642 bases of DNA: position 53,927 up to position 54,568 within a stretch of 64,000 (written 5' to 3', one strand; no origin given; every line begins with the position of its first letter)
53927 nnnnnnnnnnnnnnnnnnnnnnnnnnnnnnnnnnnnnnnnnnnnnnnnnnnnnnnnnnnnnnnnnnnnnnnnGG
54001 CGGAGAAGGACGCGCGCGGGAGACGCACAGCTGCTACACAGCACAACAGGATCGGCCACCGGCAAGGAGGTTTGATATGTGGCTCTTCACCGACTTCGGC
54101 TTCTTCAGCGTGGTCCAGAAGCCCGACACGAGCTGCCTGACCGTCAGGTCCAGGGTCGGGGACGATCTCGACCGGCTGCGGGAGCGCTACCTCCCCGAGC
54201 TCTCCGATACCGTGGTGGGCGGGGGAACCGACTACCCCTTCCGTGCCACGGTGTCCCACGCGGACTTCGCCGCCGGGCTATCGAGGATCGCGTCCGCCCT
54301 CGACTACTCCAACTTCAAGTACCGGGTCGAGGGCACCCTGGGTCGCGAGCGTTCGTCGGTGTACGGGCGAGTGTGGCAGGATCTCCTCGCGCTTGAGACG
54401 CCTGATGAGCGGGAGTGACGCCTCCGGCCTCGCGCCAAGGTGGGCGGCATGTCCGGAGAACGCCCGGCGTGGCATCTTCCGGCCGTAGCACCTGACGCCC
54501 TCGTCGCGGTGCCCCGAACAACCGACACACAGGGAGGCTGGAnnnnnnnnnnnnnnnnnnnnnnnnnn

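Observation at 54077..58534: GmrSD-like type IV restriction pair (DUF262-DUF1524 plus DUF262-only) preceded by a well-translated small ORF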

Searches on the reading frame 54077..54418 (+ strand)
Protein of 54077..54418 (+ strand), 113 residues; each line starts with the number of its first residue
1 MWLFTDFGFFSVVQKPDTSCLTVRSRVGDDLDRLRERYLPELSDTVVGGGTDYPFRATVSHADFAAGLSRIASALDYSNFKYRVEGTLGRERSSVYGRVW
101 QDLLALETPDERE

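Call 3: search_protein_families(library=pfam, proteins=[window:54077-54418:+], max_evalue=0.01)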
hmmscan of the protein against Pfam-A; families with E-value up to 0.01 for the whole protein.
window:54077-54418:+ (113 aa): 0 families

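Call 5: search_protein_families(library=padloc, proteins=[window:54077-54418:+], max_evalue=0.01)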
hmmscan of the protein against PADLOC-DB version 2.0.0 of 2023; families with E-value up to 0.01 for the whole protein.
window:54077-54418:+ (113 aa): 0 families

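Call 6: search_protein_families(library=ncbifam, proteins=[window:54077-54418:+], max_evalue=0.01)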
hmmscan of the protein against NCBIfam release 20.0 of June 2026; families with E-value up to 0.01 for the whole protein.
window:54077-54418:+ (113 aa): 0 families

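Call 7: find_homologous_proteins(query=window:54077-54418:+)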
Query window:54077-54418:+ (113 aa): 259 proteins with E <= 0.001 among 287 candidates; the best 120 are listed.
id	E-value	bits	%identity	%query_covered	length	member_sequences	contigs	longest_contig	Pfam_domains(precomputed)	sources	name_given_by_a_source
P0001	1.6e-69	249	100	100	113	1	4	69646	-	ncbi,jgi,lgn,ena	-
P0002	5.6e-39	151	60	100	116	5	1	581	-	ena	-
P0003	3.5e-38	148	63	99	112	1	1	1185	-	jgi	jgi:hypothetical protein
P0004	5.7e-38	148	65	96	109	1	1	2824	-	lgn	-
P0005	6.5e-38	147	63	95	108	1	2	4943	-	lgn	-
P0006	7.4e-38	147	63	99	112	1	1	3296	-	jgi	jgi:hypothetical protein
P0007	1.2e-37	147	63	99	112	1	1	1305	-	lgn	-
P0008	1.4e-37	146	59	98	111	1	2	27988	-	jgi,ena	-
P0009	2.4e-37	146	59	98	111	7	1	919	-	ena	-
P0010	4.3e-37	145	64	95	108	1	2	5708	-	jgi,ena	-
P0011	4.7e-37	145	60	100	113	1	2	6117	-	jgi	jgi:hypothetical protein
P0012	7.0e-37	144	62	99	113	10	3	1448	-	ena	-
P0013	8.1e-37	144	62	96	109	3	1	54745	-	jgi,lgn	jgi:hypothetical protein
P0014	8.7e-37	144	61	99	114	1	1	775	-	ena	-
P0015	1.1e-36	143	62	95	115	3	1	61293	-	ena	-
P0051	2.1e-33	133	59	96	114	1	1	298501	-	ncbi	-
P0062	1.2e-32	130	61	95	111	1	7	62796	-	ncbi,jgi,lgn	jgi:hypothetical protein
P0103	1.2e-29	121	59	95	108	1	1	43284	-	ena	-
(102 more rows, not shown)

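Call 9: find_encoding_contigs(protein=P0001, flank=10000, max_places=4)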
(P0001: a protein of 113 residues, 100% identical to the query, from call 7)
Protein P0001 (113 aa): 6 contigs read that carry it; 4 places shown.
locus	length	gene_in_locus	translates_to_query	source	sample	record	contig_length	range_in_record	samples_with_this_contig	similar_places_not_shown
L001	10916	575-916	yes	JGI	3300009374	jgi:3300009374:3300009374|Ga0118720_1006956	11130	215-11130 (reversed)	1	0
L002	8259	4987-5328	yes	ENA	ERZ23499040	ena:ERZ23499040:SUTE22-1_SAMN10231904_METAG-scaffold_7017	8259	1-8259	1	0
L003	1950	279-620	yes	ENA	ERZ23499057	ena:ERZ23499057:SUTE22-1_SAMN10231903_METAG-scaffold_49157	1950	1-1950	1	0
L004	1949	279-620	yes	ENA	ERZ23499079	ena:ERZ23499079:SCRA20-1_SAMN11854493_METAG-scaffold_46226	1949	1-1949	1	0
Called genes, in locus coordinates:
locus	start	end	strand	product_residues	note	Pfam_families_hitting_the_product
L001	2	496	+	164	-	?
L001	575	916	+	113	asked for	-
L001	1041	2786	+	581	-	PF03235:GmrSD_N, PF07510:GmrSD_C (faint)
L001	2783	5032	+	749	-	PF03235:GmrSD_N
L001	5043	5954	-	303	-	-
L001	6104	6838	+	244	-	PF00149:Metallophos, PF12850:Metallophos_2 (weak)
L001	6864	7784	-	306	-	PF20208:ARPP-1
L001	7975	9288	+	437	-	PF01435:Peptidase_M48, PF05099:TerB (weak)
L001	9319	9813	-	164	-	PF00691:OmpA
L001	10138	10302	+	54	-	-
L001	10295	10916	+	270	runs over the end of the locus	PF04107:GCS2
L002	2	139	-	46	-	?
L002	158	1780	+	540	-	PF07733:DNA_pol3_alpha, PF17657:DNA_pol3_finger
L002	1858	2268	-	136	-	-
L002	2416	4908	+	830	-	PF10412:TrwB_AAD_bind (faint)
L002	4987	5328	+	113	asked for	-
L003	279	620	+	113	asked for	-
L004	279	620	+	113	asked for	-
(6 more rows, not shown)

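Call 10: find_encoding_contigs(protein=P0051, flank=8000, max_places=3)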
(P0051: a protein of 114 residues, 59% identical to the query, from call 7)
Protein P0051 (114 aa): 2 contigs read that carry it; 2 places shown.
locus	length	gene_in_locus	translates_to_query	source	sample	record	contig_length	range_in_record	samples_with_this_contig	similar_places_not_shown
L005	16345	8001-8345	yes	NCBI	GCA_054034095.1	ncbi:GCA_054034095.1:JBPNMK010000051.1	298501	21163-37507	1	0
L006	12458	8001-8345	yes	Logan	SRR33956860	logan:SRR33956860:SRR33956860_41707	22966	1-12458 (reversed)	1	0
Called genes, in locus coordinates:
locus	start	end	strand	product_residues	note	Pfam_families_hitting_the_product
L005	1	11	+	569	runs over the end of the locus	PF14903:WG_beta_rep (faint), PF08100:Dimerisation (faint), PF00891:Methyltransf_2, PF08242:Methyltransf_12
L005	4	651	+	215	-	PF00300:His_Phos_1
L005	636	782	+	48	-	-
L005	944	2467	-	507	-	PF03235:GmrSD_N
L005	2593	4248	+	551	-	PF08378:NERD, PF13191:AAA_16, PF09848:SLFN-g3_helicase (weak), PF13245:AAA_19 (weak), PF13401:AAA_22 (faint)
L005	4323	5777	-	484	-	-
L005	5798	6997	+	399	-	PF08220:HTH_DeoR (weak), PF08279:HTH_11 (weak), PF09339:HTH_IclR (weak), PF13280:WYL, PF25583:WCX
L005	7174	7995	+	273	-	PF06114:Peptidase_M78 (weak)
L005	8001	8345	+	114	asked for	-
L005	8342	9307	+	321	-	PF03796:DnaB_C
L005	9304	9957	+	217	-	-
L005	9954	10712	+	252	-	-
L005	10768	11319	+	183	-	-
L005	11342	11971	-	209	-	-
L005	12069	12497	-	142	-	-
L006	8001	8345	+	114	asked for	-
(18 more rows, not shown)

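Call 11: find_encoding_contigs(protein=P0062, flank=8000, max_places=3)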
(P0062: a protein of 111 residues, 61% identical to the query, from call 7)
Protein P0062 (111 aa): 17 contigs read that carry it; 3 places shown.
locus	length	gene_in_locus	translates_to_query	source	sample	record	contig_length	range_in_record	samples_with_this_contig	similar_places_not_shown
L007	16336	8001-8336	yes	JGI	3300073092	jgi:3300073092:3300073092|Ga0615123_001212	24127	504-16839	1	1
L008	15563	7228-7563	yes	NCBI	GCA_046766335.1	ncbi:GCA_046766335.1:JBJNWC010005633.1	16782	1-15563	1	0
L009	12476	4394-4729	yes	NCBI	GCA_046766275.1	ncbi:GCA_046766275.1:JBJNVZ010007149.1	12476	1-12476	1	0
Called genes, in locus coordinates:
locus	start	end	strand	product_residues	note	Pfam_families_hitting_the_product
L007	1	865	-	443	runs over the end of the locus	PF00149:Metallophos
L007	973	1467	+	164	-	-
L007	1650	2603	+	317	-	-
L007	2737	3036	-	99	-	-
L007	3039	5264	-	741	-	PF22977:WHD, PF13191:AAA_16 (faint), PF13671:AAA_33 (faint), PF13521:AAA_28 (faint), PF24883:NPHP3_N (faint), PF06068:TIP49 (faint), PF00004:AAA, PF00004:AAA, +9 more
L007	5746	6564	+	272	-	-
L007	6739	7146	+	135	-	-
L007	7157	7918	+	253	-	PF01966:HD (faint), PF13328:HD_4 (weak)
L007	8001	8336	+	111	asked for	-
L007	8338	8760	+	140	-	PF00293:NUDIX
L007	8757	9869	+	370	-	-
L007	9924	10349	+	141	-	-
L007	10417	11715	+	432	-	PF03796:DnaB_C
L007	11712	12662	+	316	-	PF13280:WYL (weak)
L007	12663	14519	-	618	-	PF13191:AAA_16 (weak), PF00004:AAA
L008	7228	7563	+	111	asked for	-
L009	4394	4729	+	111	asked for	-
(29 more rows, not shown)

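Call 37: search_protein_families(library=phrogs, proteins=[window:54077-54418:+], max_evalue=0.01)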
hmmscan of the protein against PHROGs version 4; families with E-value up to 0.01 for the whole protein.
window:54077-54418:+ (113 aa): 0 families

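Call 38: find_encoding_contigs(protein=P0013, flank=6000, max_places=1)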
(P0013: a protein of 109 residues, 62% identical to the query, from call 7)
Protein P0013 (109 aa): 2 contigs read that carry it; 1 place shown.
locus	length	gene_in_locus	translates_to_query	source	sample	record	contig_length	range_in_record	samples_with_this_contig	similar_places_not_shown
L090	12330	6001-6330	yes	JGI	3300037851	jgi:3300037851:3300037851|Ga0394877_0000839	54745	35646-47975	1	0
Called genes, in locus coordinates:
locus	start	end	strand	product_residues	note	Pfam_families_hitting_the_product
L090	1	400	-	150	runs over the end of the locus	-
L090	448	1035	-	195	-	PF02732:ERCC4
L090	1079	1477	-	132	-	PF08797:HIRAN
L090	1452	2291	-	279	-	-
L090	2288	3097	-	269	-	-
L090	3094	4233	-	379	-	-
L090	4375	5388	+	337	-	PF13280:WYL, PF25583:WCX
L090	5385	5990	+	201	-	PF13328:HD_4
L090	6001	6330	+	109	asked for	-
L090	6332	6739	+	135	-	PF00293:NUDIX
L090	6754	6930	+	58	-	-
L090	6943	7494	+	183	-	PF00857:Isochorismatase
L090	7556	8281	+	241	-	PF02224:Cytidylate_kin, PF13238:AAA_18 (weak)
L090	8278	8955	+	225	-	PF01553:Acyltransferase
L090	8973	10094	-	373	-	PF13365:Trypsin_2, PF13180:PDZ_2, PF17820:PDZ_6 (weak)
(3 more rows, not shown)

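Call 39: find_encoding_contigs(protein=P0015, flank=6000, max_places=1)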
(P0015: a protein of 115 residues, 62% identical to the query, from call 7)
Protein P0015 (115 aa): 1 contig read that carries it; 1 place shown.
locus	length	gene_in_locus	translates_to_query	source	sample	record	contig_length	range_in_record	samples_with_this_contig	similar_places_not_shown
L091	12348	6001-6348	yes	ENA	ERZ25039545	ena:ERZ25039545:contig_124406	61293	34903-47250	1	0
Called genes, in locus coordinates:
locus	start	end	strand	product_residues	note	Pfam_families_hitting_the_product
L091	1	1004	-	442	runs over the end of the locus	PF00999:Na_H_Exchanger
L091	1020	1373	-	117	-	PF01042:Ribonuc_L-PSP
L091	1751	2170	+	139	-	PF00571:CBS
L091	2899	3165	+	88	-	PF00076:RRM_1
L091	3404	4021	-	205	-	PF02322:Cyt_bd_oxida_II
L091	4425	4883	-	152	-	PF01654:Cyt_bd_oxida_I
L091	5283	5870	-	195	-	-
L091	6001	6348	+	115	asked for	-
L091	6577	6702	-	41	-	PF19878:DUF6351 (weak)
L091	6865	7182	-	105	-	PF19878:DUF6351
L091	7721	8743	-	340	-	PF19878:DUF6351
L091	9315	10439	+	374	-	PF11017:DUF2855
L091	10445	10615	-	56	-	-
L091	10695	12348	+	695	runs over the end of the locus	PF00311:PEPcase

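Call 40: find_encoding_contigs(protein=P0103, flank=6000, max_places=1)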
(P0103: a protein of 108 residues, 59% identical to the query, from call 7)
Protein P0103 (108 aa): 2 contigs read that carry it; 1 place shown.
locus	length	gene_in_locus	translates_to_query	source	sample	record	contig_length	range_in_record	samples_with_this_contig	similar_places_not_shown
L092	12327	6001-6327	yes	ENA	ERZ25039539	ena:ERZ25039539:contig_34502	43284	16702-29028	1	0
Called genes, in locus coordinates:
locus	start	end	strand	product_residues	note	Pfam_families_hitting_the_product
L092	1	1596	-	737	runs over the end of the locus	PF05226:CHASE2, PF00211:Guanylate_cyc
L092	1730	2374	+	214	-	PF00027:cNMP_binding, PF13545:HTH_Crp_2, PF00325:Crp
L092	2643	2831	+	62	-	-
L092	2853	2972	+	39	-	-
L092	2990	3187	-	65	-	-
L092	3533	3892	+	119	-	PF05598:DUF772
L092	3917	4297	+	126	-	PF01609:DDE_Tnp_1, PF13612:DDE_Tnp_1_3 (weak)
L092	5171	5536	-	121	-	PF02656:DUF202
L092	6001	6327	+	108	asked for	-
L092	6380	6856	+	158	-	-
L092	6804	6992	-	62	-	-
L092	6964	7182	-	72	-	-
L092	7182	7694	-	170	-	PF18135:Type_ISP_C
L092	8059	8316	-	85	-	PF18135:Type_ISP_C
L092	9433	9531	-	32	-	PF22240:ISP_coupler (weak)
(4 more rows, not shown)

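Call 41: find_encoding_contigs(protein=P0008, flank=6000, max_places=1)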
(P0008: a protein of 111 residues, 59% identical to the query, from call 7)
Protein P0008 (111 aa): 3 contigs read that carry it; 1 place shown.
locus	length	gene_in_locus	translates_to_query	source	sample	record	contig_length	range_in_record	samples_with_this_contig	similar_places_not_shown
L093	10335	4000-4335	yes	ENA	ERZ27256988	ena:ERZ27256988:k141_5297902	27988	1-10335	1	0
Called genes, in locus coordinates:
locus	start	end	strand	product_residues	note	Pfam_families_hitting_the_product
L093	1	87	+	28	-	?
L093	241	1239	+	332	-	PF12895:ANAPC3 (faint), PF25063:ARM_TT21_C (faint), PF00515:TPR_1 (faint), PF03704:BTAD (faint), PF07719:TPR_2 (faint), PF13174:TPR_6 (faint), PF13374:TPR_10 (faint), PF13432:TPR_16 (weak), +7 more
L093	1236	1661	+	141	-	PF00072:Response_reg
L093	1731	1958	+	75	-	-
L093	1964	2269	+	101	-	-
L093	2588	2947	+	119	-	-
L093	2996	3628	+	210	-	-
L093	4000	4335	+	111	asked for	-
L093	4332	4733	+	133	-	PF00293:NUDIX, PF14815:NUDIX_4 (faint)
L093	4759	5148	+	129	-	-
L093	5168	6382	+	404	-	PF12705:PDDEXK_1, PF01930:Cas_Cas4 (weak)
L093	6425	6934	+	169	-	PF10107:Endonuc_Holl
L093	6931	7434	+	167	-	PF10107:Endonuc_Holl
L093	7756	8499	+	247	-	-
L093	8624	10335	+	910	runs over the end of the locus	PF00580:UvrD-helicase, PF13245:AAA_19, PF13604:AAA_30 (faint), PF01443:Viral_helicase1 (faint), PF13361:UvrD_C, PF13538:UvrD_C_2 (faint), PF12705:PDDEXK_1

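Call 55: predict_structure(alignment_id=A2)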
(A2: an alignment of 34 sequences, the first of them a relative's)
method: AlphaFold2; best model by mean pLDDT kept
length: 113 residues; sequences in the alignment: 34
mean_pLDDT: 91.4   pTM: 0.81
mean pLDDT of the five models: 91.4, 89.9, 88.1, 87.7, 85.4
residues with pLDDT >= 90: 80; 70-90: 27; 50-70: 5; < 50: 1
segments of 3 or more residues with pLDDT < 50: none
pLDDT, mean of each block of 10 residues (from residue 1): 93 96 97 97 93 95 98 90 89 90 79 52
secondary structure, 60 per line:
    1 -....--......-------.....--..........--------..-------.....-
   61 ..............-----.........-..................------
elements in order: E2-5 E8-13 E21-25 H28-37 E55-59 H61-74 H80-88 H90-107

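Call 57: search_solved_structures(query=A2, max_evalue=10, show_alignments=1)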
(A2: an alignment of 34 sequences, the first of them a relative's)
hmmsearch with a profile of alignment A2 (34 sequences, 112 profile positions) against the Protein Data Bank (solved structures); distinct sequences matched with E-value up to 10: 0.

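Call 77: search_protein_representatives(alignment_id=A2)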
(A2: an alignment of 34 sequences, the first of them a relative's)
Query: 34 sequences, 112 profile positions. Proteins with E-value up to 0.001 (for the whole library): 6914; up to 1e-10: 4125; up to 1e-30: 223. The best 150 are listed.
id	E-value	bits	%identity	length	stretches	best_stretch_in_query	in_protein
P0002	3.2e-48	179.1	-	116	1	1-110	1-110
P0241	4.7e-47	175.3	-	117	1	1-109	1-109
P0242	1.4e-45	170.6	-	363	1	1-110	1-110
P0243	5.4e-45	168.7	-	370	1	1-109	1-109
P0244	1.2e-44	167.6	-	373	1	1-109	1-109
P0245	1.7e-44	167.1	-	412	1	1-109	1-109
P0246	7.4e-44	165.0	-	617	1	1-109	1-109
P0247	2.1e-43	163.6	-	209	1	1-110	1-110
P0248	4.7e-43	162.4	-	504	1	1-108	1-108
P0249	4.8e-43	162.4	-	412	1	1-109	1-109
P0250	5.5e-43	162.2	-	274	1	1-109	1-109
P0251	7.2e-43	161.8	-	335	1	1-107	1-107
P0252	1.1e-42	161.2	-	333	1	1-110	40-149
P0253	1.1e-42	161.2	-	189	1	1-107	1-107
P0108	2.8e-42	159.9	-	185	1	1-110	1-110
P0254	3.2e-42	159.8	-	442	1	1-110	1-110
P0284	7.4e-38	145.7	-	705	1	1-108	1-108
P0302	8.4e-37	142.3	-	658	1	1-109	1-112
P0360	4.6e-34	133.5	-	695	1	1-108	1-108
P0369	1.1e-33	132.3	-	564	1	1-105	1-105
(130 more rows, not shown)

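Call 78: search_protein_families(library=pfam, proteins=[P0242, P0245, P0246, P0248, P0254, P0284, P0302, P0360, P0369, P0250], max_evalue=0.001)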
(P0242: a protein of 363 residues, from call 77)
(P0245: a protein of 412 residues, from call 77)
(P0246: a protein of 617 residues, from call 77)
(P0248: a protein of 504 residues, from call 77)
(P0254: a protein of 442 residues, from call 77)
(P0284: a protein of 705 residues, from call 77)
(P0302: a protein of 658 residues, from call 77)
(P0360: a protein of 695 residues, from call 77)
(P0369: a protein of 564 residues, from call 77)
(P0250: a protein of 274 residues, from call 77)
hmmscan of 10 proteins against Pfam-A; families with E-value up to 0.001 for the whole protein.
P0242 (363 aa): 1 family
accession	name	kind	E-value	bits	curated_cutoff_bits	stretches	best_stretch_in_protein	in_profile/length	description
PF00293.34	NUDIX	-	2.8e-16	60.2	21.1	1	127-239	4-125/134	NUDIX domain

P0245 (412 aa): 1 family
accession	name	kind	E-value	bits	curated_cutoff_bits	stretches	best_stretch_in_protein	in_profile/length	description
PF00293.34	NUDIX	-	1.3e-15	58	21.1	1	123-228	5-119/134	NUDIX domain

P0246 (617 aa): 1 family
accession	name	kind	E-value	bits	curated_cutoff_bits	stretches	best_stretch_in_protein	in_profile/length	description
PF00293.34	NUDIX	-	1.9e-17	63.9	21.1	1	129-232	5-119/134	NUDIX domain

P0248 (504 aa): 1 family
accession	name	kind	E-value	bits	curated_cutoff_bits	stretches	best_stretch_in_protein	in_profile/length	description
PF00293.34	NUDIX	-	3e-16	60.1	21.1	1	132-241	3-119/134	NUDIX domain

P0254 (442 aa): 1 family
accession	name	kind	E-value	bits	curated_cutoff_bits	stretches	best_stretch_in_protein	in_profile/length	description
PF00293.34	NUDIX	-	1.2e-14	55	21.1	1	141-244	5-118/134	NUDIX domain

P0284 (705 aa): 1 family
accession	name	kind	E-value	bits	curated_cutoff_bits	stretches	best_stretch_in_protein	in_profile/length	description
PF00293.34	NUDIX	-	3.8e-15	56.5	21.1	1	124-230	2-119/134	NUDIX domain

P0302 (658 aa): 1 family
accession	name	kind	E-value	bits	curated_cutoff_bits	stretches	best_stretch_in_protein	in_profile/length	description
PF00293.34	NUDIX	-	4.8e-09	36.8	21.1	1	220-335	3-130/134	NUDIX domain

P0360 (695 aa): 1 family
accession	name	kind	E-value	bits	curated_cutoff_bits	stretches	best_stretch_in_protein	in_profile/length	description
PF00293.34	NUDIX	-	2.6e-17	63.5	21.1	1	131-237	3-118/134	NUDIX domain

P0369 (564 aa): 1 family
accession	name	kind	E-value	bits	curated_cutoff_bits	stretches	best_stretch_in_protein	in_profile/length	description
PF00293.34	NUDIX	-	2.7e-14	53.7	21.1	1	131-241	2-119/134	NUDIX domain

P0250 (274 aa): 1 family
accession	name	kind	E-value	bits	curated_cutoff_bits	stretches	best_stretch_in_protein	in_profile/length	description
PF00293.34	NUDIX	-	1.3e-18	67.8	21.1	1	141-262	3-133/134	NUDIX domain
